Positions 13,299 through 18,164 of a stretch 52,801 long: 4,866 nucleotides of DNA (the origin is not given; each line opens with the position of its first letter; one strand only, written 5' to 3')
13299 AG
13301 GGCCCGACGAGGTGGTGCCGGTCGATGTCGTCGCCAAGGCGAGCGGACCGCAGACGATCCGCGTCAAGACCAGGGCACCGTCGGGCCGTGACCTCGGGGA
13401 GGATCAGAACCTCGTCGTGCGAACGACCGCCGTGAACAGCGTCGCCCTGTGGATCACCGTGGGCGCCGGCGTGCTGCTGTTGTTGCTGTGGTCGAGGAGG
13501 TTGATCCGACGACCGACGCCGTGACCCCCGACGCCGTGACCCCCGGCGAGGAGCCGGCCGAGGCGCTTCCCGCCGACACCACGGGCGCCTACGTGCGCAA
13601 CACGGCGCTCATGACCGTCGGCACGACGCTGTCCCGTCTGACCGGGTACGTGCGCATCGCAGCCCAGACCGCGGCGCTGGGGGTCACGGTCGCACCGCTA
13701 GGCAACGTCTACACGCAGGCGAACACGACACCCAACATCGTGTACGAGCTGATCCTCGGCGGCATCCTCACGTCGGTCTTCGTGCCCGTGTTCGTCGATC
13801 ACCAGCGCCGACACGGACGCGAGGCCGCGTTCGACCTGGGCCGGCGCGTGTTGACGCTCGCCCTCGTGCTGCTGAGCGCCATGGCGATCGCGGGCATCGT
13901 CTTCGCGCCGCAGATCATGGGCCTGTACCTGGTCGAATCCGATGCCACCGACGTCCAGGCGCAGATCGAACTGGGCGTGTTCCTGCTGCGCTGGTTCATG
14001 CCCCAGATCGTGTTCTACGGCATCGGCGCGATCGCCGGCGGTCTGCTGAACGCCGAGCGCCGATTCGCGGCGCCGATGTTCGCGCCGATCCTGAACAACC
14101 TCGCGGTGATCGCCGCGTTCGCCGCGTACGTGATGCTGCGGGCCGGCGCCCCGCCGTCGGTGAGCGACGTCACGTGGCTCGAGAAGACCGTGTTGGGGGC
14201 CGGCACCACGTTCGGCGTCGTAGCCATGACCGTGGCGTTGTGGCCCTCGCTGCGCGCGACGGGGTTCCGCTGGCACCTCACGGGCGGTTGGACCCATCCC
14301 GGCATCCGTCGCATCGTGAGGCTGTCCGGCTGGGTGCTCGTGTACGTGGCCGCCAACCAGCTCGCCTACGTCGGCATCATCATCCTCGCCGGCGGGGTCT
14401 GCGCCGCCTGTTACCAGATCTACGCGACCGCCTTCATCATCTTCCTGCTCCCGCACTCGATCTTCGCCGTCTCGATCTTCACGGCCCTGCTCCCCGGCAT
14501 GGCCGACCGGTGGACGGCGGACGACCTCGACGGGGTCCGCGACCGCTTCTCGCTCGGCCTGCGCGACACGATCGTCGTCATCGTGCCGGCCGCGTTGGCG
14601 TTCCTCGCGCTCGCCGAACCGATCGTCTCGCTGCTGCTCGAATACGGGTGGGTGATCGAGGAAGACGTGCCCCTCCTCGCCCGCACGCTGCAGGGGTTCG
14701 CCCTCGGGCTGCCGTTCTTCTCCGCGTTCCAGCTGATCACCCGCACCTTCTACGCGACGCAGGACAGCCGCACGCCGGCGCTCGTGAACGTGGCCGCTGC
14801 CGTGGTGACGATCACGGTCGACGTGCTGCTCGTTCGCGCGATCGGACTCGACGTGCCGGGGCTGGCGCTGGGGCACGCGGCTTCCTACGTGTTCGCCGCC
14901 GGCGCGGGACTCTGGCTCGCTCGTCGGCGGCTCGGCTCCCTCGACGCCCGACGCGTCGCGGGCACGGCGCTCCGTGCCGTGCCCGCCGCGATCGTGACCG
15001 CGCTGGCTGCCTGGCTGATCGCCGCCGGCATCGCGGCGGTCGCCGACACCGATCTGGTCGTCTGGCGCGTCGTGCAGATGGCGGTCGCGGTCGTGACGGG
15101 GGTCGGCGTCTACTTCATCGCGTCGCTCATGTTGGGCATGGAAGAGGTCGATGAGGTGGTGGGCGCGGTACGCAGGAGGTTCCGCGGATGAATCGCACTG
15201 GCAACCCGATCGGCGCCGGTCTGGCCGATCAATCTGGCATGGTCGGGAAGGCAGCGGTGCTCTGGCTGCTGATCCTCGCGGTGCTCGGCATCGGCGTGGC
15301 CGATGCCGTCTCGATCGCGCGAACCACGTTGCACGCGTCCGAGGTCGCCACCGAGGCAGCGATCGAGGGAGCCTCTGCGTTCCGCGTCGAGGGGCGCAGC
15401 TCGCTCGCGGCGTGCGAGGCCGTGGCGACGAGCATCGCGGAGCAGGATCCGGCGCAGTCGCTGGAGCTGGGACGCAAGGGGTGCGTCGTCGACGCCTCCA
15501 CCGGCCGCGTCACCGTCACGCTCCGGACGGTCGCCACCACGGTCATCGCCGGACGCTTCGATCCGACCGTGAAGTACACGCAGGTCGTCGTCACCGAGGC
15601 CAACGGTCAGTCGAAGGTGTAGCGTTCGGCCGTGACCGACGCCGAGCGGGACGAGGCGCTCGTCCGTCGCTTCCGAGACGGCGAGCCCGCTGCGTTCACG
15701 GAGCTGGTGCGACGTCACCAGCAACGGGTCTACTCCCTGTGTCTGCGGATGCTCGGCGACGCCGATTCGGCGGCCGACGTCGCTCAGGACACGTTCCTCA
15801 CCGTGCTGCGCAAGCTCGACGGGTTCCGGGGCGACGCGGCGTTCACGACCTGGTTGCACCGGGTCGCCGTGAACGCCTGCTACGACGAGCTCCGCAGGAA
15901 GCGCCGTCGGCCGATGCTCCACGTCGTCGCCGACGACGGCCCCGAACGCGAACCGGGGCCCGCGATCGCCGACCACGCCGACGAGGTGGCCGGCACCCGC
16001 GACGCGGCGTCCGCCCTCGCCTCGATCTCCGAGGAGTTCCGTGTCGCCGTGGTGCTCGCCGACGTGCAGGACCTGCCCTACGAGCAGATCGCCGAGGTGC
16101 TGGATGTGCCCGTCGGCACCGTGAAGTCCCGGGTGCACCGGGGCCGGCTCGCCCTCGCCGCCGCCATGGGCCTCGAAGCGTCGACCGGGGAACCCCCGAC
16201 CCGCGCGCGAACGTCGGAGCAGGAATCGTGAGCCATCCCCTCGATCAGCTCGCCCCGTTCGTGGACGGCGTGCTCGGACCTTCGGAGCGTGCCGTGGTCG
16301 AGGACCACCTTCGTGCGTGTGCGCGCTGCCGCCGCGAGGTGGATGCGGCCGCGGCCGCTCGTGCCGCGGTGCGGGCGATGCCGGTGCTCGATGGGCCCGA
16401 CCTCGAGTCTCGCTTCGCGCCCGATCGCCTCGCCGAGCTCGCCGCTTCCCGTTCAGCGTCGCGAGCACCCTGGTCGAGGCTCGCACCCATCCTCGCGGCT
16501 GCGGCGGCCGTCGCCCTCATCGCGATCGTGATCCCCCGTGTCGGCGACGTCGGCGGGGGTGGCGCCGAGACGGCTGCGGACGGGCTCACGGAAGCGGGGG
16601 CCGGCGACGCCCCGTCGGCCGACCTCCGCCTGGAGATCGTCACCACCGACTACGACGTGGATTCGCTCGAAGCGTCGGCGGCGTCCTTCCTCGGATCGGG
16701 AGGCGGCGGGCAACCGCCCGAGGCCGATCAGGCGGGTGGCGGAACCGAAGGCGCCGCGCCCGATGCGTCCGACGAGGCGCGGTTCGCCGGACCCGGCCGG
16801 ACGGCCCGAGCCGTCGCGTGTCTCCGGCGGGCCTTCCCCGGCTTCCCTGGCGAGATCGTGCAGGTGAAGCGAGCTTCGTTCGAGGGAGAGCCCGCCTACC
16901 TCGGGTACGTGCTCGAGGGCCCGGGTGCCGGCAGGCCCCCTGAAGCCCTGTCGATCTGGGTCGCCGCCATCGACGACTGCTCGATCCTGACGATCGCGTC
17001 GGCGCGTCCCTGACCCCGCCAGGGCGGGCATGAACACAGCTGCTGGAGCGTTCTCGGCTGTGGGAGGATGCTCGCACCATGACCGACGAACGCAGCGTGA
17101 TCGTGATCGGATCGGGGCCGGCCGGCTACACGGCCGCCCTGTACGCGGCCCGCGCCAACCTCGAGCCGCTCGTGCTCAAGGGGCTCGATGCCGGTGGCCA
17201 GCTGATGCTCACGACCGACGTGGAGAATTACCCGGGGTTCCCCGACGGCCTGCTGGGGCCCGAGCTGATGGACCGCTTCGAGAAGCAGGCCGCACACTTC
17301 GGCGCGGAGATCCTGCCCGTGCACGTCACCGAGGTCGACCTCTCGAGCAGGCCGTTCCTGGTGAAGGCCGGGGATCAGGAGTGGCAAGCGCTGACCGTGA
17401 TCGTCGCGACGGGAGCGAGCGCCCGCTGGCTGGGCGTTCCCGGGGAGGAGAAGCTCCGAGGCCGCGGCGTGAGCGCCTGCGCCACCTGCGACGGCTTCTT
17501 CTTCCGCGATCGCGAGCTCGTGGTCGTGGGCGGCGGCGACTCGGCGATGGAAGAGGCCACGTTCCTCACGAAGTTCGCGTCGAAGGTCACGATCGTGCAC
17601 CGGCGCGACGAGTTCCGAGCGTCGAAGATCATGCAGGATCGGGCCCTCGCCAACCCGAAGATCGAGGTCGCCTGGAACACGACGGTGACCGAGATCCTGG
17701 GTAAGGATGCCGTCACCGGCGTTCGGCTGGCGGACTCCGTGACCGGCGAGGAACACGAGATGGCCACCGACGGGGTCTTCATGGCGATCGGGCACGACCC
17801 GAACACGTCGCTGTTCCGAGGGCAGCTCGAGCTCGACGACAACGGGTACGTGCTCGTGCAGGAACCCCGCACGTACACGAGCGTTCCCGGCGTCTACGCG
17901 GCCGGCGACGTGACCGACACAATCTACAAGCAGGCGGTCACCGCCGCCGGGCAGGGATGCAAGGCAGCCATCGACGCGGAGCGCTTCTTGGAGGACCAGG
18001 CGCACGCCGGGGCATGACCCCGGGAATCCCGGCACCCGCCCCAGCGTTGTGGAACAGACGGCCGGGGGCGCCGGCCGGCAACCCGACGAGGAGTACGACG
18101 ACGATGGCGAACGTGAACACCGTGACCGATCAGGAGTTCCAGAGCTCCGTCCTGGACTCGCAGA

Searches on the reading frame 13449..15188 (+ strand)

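Call 86: search_protein_families(library=pfam, proteins=[window:13449-15188:+], max_evalue=0.00001)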
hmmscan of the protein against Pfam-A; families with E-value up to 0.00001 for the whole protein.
window:13449-15188:+ (580 aa): 2 families
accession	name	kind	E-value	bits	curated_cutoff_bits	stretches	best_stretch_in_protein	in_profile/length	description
PF03023.19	MurJ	-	1.6e-81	274.7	27.4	1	82-525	8-430/451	Lipid II flippase MurJ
PF01554.23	MatE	-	5.6e-09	36.3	24.9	1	337-459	42-160/161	MatE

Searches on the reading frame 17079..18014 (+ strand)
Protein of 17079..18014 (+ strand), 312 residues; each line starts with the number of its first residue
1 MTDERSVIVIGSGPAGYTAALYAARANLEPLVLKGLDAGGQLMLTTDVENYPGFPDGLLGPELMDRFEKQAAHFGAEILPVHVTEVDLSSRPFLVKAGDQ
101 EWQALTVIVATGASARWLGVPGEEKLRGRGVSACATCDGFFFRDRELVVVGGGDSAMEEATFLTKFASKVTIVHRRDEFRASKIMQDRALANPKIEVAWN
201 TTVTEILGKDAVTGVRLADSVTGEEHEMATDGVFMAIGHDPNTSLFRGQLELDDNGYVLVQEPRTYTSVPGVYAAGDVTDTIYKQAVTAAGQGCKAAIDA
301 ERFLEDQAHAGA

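Call 86: search_protein_families(library=pfam, proteins=[window:17079-18014:+], max_evalue=0.00001)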
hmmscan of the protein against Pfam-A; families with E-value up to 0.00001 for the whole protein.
window:17079-18014:+ (312 aa): 6 families
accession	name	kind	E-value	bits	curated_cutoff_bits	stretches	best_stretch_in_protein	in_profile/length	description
PF07992.20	Pyr_redox_2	-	1.7e-56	192.2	26.1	1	6-293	2-291/291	Pyridine nucleotide-disulphide oxidoreductase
PF13738.12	Pyr_redox_3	-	2.6e-25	89.8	30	1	80-276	101-305/305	Pyridine nucleotide-disulphide oxidoreductase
PF00070.33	Pyr_redox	-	2e-20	73.5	22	1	147-219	2-81/82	Pyridine nucleotide-disulphide oxidoreductase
PF00890.30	FAD_binding_2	-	9.2e-08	32.1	20.4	0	7-38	2-33/414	FAD binding domain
PF01134.28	GIDA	-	2.6e-06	27.2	22.1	0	7-31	2-26/391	Glucose inhibited division protein A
PF03486.20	HI0933_like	-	5.8e-06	26.4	50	0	6-38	2-34/244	HI0933-like protein Rossmann domain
